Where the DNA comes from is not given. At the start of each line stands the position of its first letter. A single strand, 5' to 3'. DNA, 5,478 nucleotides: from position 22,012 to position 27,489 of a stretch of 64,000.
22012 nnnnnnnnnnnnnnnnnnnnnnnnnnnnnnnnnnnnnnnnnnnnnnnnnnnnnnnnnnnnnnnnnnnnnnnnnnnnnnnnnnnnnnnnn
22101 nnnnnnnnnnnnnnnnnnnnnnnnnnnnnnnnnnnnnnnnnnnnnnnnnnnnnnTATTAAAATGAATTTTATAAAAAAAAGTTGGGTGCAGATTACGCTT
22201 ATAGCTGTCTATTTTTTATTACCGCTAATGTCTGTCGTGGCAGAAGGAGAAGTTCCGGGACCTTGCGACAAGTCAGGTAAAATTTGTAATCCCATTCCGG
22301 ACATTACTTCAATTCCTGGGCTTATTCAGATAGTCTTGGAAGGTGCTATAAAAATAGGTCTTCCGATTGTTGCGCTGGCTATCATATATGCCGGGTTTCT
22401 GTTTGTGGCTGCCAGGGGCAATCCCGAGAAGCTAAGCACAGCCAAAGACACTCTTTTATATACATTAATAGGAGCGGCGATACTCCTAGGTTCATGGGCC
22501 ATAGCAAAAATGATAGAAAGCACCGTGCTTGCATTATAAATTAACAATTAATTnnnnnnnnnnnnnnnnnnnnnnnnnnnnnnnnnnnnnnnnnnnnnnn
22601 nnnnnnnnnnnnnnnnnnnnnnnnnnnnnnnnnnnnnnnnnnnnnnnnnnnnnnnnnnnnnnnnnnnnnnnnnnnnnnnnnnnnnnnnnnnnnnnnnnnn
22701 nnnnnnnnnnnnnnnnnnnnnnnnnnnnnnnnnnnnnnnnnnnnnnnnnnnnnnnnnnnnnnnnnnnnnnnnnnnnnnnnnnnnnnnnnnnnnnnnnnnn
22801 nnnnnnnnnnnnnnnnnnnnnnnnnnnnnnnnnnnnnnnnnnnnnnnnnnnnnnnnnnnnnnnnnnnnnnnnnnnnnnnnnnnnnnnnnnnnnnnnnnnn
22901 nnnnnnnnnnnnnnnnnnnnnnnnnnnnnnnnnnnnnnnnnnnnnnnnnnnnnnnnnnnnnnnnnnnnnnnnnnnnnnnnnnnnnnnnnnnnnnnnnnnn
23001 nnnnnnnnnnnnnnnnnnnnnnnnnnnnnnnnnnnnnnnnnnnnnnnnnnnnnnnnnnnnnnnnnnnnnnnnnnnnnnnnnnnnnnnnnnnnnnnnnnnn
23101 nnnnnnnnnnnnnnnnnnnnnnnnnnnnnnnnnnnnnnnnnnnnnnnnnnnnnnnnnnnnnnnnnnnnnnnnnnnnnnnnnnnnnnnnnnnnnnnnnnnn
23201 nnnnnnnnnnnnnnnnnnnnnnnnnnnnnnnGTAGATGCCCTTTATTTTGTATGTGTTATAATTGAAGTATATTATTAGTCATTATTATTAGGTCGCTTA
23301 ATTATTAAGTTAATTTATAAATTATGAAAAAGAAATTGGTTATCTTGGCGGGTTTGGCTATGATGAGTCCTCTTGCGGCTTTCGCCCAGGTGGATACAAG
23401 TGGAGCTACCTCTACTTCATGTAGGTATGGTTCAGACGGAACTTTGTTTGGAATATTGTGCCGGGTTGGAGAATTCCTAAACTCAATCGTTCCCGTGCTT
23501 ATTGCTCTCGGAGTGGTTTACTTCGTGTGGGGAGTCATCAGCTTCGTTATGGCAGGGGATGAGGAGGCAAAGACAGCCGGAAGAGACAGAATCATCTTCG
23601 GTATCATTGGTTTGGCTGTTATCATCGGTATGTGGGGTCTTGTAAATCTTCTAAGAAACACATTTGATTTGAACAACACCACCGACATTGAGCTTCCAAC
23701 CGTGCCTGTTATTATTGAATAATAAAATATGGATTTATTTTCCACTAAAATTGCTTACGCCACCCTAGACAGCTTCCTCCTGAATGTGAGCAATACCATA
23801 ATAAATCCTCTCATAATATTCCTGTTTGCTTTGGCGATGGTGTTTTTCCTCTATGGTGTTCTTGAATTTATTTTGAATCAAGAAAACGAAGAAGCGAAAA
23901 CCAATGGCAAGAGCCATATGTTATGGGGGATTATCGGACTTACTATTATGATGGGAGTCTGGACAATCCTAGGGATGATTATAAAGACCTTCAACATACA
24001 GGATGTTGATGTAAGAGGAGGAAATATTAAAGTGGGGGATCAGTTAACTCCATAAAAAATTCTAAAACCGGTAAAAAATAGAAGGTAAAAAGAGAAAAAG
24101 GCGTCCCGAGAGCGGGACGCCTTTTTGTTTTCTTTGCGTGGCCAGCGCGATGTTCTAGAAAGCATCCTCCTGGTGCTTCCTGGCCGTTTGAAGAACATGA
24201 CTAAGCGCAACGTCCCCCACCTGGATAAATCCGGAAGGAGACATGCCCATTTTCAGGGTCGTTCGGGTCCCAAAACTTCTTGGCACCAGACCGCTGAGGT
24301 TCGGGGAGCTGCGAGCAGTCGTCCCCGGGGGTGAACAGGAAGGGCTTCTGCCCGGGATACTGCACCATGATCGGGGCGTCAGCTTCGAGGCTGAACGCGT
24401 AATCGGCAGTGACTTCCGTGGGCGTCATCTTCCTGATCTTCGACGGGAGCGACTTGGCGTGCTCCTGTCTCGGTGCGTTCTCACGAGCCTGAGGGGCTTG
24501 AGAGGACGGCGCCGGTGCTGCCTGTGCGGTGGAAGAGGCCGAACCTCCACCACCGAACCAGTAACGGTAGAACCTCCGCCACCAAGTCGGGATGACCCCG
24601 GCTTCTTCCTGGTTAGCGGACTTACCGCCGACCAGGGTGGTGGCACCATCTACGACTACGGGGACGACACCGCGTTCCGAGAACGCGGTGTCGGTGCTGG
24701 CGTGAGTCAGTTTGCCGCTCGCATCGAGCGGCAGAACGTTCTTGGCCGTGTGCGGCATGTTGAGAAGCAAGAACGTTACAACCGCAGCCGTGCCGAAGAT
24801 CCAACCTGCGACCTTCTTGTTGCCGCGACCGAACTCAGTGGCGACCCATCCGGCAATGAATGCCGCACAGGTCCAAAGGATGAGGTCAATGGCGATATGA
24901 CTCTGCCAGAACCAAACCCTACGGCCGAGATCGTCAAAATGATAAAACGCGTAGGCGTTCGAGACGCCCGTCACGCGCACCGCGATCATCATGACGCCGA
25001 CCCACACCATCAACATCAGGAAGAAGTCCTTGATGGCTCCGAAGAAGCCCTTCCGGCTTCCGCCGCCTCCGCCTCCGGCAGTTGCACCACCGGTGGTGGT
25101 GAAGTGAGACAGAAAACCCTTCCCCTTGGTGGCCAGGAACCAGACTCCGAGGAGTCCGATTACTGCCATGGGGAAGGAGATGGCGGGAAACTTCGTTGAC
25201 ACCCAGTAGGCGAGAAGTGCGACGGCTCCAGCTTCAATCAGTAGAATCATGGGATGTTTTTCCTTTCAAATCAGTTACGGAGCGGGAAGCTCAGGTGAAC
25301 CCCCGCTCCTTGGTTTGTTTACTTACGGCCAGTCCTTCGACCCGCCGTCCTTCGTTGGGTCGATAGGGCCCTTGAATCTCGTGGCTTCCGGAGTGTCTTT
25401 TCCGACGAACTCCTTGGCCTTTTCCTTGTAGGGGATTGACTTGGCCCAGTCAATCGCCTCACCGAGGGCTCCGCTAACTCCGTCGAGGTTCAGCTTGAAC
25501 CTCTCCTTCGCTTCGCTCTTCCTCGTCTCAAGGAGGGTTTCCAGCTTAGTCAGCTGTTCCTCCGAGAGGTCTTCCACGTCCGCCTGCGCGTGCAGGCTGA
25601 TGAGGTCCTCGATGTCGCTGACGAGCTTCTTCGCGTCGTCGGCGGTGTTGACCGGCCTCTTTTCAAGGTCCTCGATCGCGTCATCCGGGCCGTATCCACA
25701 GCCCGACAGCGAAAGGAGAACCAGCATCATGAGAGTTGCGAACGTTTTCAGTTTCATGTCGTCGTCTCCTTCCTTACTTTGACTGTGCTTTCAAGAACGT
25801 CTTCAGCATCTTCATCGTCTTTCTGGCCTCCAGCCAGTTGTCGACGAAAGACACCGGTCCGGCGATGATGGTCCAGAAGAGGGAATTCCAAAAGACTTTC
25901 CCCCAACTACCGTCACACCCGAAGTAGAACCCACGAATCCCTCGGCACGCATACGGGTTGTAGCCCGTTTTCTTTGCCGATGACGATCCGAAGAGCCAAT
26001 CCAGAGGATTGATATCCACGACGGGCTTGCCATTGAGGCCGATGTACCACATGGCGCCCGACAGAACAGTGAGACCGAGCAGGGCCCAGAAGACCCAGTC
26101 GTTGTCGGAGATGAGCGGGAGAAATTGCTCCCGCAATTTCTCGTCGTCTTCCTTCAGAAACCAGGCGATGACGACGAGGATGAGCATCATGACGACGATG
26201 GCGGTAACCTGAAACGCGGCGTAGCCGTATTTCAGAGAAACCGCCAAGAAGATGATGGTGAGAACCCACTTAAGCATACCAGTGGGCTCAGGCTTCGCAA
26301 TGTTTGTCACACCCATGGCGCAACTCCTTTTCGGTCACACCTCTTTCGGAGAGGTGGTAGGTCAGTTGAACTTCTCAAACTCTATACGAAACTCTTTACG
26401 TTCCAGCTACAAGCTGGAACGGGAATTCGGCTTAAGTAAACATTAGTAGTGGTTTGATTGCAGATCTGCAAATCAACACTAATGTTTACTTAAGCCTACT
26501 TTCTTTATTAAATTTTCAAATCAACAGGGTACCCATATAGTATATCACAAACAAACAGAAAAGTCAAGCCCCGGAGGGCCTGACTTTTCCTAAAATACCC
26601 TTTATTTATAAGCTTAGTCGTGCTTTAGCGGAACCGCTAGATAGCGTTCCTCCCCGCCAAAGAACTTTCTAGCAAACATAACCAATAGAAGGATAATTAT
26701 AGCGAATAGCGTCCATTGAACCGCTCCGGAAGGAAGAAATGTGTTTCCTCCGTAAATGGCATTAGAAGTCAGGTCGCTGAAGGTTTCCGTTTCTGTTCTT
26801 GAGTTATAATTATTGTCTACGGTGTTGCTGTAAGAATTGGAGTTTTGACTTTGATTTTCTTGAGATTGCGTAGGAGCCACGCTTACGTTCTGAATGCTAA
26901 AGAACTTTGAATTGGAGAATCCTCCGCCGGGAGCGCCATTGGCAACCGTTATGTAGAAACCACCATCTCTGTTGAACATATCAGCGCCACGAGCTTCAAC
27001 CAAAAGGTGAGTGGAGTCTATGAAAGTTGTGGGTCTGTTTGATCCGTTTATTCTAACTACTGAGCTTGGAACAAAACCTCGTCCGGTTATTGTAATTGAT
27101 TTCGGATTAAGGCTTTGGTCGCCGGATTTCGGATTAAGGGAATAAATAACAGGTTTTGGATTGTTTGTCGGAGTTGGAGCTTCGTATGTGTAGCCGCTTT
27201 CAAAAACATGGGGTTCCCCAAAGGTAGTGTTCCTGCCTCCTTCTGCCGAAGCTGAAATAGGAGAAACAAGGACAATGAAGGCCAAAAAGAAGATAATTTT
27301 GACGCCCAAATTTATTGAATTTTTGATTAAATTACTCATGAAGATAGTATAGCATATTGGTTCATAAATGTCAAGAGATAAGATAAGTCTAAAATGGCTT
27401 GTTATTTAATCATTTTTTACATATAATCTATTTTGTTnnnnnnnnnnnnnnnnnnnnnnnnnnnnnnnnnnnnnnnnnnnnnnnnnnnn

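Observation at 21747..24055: Tandem array of five TrbC/VirB2-like pilin genes, including an internally duplicated fused gene and signs of gene conversion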

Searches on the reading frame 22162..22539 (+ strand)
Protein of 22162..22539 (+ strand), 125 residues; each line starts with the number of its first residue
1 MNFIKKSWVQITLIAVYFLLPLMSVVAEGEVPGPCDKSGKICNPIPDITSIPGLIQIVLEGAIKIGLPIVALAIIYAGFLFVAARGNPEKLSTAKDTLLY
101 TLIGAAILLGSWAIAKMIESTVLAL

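Call 3: search_protein_families(library=pfam, proteins=[window:22162-22539:+], max_evalue=10)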
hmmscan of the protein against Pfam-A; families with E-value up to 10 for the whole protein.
window:22162-22539:+ (125 aa): 3 families
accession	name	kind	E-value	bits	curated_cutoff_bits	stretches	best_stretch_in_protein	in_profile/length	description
PF18895.5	T4SS_pilin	-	1.6e-05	25.3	26.6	1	50-117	4-70/71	Type IV secretion system pilin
PF04956.18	TrbC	-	0.00038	21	27.9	1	56-118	42-98/98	TrbC/VIRB2 pilin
PF00746.26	Gram_pos_anchor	-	6.9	7.2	20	1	93-111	12-31/43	LPXTG cell wall anchor motif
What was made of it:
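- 22162..22539 (+): g2: single-module pilin, 125 aa, with a signal peptide and a Cys pair (C35, C42). It is the window gene closest to TrbC/VirB2. PF18895 25.3 bits (just under the gathering score of 26.6) and TrbC 21 bits, E 3.8e-4 (call 3).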

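Call 4: search_protein_families(library=ncbifam, proteins=[window:22162-22539:+], max_evalue=10)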
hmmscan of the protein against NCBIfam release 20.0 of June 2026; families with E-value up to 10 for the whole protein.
window:22162-22539:+ (125 aa): 1 family
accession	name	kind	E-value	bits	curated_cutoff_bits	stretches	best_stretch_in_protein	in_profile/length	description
NF045849.1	ICE_MMCAP2_0565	equivalog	2.2e-06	27.3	40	1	51-121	9-79/80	Mbov_0395 family pilin-like conjugal transfer protein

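Call 44: search_dna_similar(query=window:22162-22536:+, collection=plasmids, mode=protein, max_evalue=1, max_rows=25)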
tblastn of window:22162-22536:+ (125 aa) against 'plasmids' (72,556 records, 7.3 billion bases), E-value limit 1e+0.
Records with a match: 16; places in all: 17; records where one place covers at least 80% of the query: 1.
Best place of each record, by identity: <60% 16.
By first word of the organism name: Natrinema 9; Halomontanus 4; halophilic 1; Sphingomonas 1; Natronorubrum 1.
By predicted mobility (MOB-suite, as given by PLSDB): non-mobilizable 15; mobilizable 1.
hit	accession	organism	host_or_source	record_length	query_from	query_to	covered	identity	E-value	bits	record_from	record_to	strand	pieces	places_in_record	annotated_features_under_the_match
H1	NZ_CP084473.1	Natrinema sp. DC36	cell culture,sediment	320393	7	109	82%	32.0%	3e-3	43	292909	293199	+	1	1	hypothetical protein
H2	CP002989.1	halophilic archaeon DL31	-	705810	25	119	76%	30.5%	8e-2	39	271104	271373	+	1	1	hypothetical protein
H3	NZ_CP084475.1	Natrinema sp. DC36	cell culture,sediment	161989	22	109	70%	30.7%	1e-1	39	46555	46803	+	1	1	pilin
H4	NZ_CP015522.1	Sphingomonas sp. NIC1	tobacco,whole organism,leaves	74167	29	94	53%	36.8%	7e-1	36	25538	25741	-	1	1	PepSY domain-containing protein | cytochrome b/b6 domain-containing protein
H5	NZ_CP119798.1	Halomontanus rarus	cell culture,sediment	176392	49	120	58%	30.6%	8e-1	36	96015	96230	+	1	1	hypothetical protein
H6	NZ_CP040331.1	Natrinema versiforme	-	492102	49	109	49%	36.1%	3e-2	40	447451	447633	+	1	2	pilin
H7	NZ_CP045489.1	Natronorubrum aibiense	single cell,Xinjiang Aibi Salt Lake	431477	49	109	49%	36.1%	3e-1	37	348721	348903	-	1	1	pilin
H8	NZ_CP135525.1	Halomontanus rarus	Salt lake,Salt lake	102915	49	120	58%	29.2%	9e-1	36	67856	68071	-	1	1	hypothetical protein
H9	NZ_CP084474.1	Natrinema sp. DC36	cell culture,sediment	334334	49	109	49%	34.4%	2e-1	37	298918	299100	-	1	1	pilin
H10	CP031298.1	Natrinema thermotolerans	Cell culture,Korean salt-fermented food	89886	49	109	49%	34.4%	3e-1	37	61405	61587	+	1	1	hypothetical protein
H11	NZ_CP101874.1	Natrinema thermotolerans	cell culture,salt-fermented food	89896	49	109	49%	34.4%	3e-1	37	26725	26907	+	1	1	pilin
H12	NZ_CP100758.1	Natrinema gelatinilyticum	marine sediment,sediment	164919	49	109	49%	34.4%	4e-1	37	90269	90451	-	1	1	pilin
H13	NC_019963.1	Natrinema pellirubrum DSM 15624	-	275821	55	109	44%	36.4%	4e-2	40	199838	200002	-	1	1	pilin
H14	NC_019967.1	Natrinema pellirubrum DSM 15624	-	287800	55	109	44%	36.4%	3e-1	37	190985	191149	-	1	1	pilin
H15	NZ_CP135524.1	Halomontanus rarus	Salt lake,Salt lake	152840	55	109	44%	36.4%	4e-1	37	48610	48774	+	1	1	hypothetical protein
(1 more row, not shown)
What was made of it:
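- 22162..22539 (+): Weak tblastn hits to haloarchaeal plasmid genes annotated 'pilin' (call 44).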

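Call 46: get_annotated_region(hit=H6, flank=12000)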
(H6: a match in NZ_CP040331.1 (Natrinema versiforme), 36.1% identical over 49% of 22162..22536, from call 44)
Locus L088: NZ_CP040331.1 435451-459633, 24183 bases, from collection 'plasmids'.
description: Natrinema versiforme strain BOL5-4 plasmid pNVE500
organism: Natrinema versiforme (NCBI taxid 88724)
taxonomy: Archaea; Euryarchaeota; Halobacteria; Halobacteriales; Natrialbaceae; Natrinema; Natrinema versiforme
host: -; source: -; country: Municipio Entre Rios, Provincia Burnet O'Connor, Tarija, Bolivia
typing (MOB-suite, as given by PLSDB): non-mobilizable; mating-pair formation MPF_T
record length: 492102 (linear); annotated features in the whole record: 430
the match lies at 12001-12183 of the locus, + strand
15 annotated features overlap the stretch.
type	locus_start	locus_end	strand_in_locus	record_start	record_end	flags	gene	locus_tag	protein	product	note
CDS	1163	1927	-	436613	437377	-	-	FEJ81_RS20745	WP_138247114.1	IclR family transcriptional regulator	GO:0006355 - regulation of DNA-templated transcription [Evidence IEA]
CDS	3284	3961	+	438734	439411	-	-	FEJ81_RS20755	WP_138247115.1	IS6 family transposase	-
CDS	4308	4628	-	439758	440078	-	-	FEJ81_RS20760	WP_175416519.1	winged-helix domain-containing protein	-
CDS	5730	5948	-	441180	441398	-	-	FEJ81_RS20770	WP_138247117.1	hypothetical protein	-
CDS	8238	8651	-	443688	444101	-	-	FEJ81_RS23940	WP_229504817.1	HNH endonuclease signature motif containing protein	-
CDS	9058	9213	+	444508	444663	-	-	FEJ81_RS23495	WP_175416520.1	hypothetical protein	-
CDS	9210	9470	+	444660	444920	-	-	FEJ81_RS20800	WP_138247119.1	hypothetical protein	-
CDS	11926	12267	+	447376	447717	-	-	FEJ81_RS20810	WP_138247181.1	pilin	-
CDS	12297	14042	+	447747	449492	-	-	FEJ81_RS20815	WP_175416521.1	hypothetical protein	-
CDS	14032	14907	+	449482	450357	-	-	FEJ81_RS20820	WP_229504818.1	hypothetical protein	-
CDS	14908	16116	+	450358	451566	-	-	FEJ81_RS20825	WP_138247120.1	hypothetical protein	-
CDS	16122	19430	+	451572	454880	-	-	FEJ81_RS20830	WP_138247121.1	type IV secretory system conjugative DNA transfer family protein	-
CDS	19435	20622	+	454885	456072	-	-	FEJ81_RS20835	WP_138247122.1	hypothetical protein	-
CDS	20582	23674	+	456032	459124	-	-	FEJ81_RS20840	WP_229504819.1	TraM recognition domain-containing protein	-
CDS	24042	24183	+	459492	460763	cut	-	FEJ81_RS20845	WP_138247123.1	hypothetical protein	-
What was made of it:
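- A weakly similar 'pilin' gene heads a T4SS-like cluster on a haloarchaeal plasmid (calls 44, 46).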

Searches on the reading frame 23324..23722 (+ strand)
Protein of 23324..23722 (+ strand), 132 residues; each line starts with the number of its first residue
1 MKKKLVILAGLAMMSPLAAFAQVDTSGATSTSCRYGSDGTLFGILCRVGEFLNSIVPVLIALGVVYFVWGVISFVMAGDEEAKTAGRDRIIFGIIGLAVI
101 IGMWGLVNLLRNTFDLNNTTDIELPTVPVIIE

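Call 3: search_protein_families(library=pfam, proteins=[window:23324-23722:+], max_evalue=10)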
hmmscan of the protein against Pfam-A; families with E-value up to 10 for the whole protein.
window:23324-23722:+ (132 aa): 5 families
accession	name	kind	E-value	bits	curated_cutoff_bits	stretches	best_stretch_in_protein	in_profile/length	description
PF18895.5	T4SS_pilin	-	1.7e-07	31.6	26.6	1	51-110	12-71/71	Type IV secretion system pilin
PF06522.17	B12D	-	0.28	11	21.5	0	91-111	9-29/54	NADH-ubiquinone reductase complex 1 MLRQ subunit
PF20990.2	DUF2207_C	-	0.48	10.5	33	1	57-115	136-190/247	Predicted membrane protein (DUF2207) C-terminal domain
PF12750.12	Maff2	-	1.7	9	27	1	56-75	8-31/70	Maff2 family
PF09925.14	DUF2157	-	2.2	8.4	32.4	1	55-104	34-83/146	Predicted membrane protein (DUF2157)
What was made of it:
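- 23324..23722 (+): g4: single-module pilin, 132 aa, with a signal peptide and a Cys pair (C33, C46) that is invariant in 46 orthologs. It is a paralog of the g3 N-module. PF18895 31.6 bits (call 3).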

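Call 4: search_protein_families(library=ncbifam, proteins=[window:23324-23722:+], max_evalue=10)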
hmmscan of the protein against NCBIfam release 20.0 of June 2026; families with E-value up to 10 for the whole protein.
window:23324-23722:+ (132 aa): 3 families
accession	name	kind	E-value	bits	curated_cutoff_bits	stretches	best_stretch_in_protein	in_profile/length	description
NF045849.1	ICE_MMCAP2_0565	equivalog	4.5e-06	26.3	40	1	51-111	16-77/80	Mbov_0395 family pilin-like conjugal transfer protein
NF045890.1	conj_pls20_p028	equivalog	0.0074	15.2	150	1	48-116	58-126/377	pLS20_p028 family conjugation system transmembrane protein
NF041554.1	SA1362_fam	subfamily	2.4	8.3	42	1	49-70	25-46/70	SA1362 family protein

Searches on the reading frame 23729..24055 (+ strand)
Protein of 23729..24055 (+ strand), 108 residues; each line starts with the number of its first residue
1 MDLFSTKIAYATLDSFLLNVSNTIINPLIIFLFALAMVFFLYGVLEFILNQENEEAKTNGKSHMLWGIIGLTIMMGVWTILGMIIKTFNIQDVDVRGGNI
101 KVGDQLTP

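Call 3: search_protein_families(library=pfam, proteins=[window:23729-24055:+], max_evalue=10)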
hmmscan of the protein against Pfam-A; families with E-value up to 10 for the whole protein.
window:23729-24055:+ (108 aa): 9 families
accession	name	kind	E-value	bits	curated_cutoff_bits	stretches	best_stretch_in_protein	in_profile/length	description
PF18895.5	T4SS_pilin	-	3.4e-08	33.9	26.6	1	21-84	9-71/71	Type IV secretion system pilin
PF06570.16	DUF1129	-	0.049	13.7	29.1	1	28-90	115-177/207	Protein of unknown function (DUF1129)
PF25781.1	TPR_TEX10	-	0.13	11.6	27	1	40-93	254-306/370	TEX10-like, TPR repeats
PF03137.26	OATP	-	0.14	10.9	25.8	1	11-91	277-360/545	Organic Anion Transporter Polypeptide (OATP) family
PF03186.18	CobD_Cbib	-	0.21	11.3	34.4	1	5-42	131-168/282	CobD/Cbib protein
PF20498.3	DUF6728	-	0.38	11.4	27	1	39-88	3-53/55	Family of unknown function (DUF6728)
PF00335.26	Tetraspanin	-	0.41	10.7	32.1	1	30-84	10-66/225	Tetraspanin family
PF01529.25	DHHC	-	1.2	9.6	28.7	1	29-90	52-120/133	DHHC palmitoyltransferase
PF10661.14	EssA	-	3.1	8.1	24.1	1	51-86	108-145/147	WXG100 protein secretion system (Wss), protein EssA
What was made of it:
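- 23729..24055 (+): g5: single-module pilin, 108 aa, with no signal peptide and no Cys. It has a conserved N-terminus, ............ It starts 6 nt after the g4 stop. PF18895 33.9 bits (call 3).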

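Call 4: search_protein_families(library=ncbifam, proteins=[window:23729-24055:+], max_evalue=10)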
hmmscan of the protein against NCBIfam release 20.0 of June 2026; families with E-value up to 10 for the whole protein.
window:23729-24055:+ (108 aa): 9 families
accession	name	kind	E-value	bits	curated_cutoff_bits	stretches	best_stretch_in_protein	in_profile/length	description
NF045849.1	ICE_MMCAP2_0565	equivalog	1e-06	28.3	40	1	18-87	10-79/80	Mbov_0395 family pilin-like conjugal transfer protein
NF033883.1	conj_TraQ_IncI1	equivalog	0.004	17.1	80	1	15-86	4-75/175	conjugal transfer protein TraQ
NF038300.1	EPS_HpsL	equivalog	0.0074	14.9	640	1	20-81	140-202/534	hormogonium polysaccharide biosynthesis protein HpsL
TIGR02866.1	CoxB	equivalog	0.041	13.4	147.7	1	27-82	18-76/202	cytochrome c oxidase subunit II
TIGR03943.1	TIGR03943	equivalog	0.14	11.5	88.8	1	28-78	13-71/221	TIGR03943 family putative permease subunit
NF041014.1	pilin_ComGG_2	equivalog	0.18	12.5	40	1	30-59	7-36/101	competence type IV pilus minor pilin ComGG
NF045996.1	MAG0920_fam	subfamily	0.43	9.9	43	1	13-89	54-131/232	MAG0920 family protein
NF041109.1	VF_TspB_C_term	domain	3.8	7.6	24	1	24-45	30-51/51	virulence factor TspB C-terminal domain-related protein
TIGR01167.1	LPXTG_anchor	domain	5.1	7.9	15.9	1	57-81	4-27/34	LPXTG cell wall anchor domain-containing protein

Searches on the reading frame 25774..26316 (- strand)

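Call 9: search_protein_families(library=pfam, proteins=[window:25774-26316:-], max_evalue=0.01)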
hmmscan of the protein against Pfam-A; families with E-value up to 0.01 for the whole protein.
window:25774-26316:- (180 aa): 1 family
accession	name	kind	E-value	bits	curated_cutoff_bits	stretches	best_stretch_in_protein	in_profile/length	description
PF13346.12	ABC2_membrane_5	-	0.0063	16.5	25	1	18-85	128-191/205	ABC-2 family transporter protein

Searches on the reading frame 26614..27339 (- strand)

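Call 9: search_protein_families(library=pfam, proteins=[window:26614-27339:-], max_evalue=0.01)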
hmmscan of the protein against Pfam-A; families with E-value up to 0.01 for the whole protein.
window:26614-27339:- (241 aa): 1 family
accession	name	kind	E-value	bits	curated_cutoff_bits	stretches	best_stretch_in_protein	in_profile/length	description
PF01833.30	TIG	-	7.6e-10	39.1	20.9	1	63-148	1-83/84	IPT/TIG domain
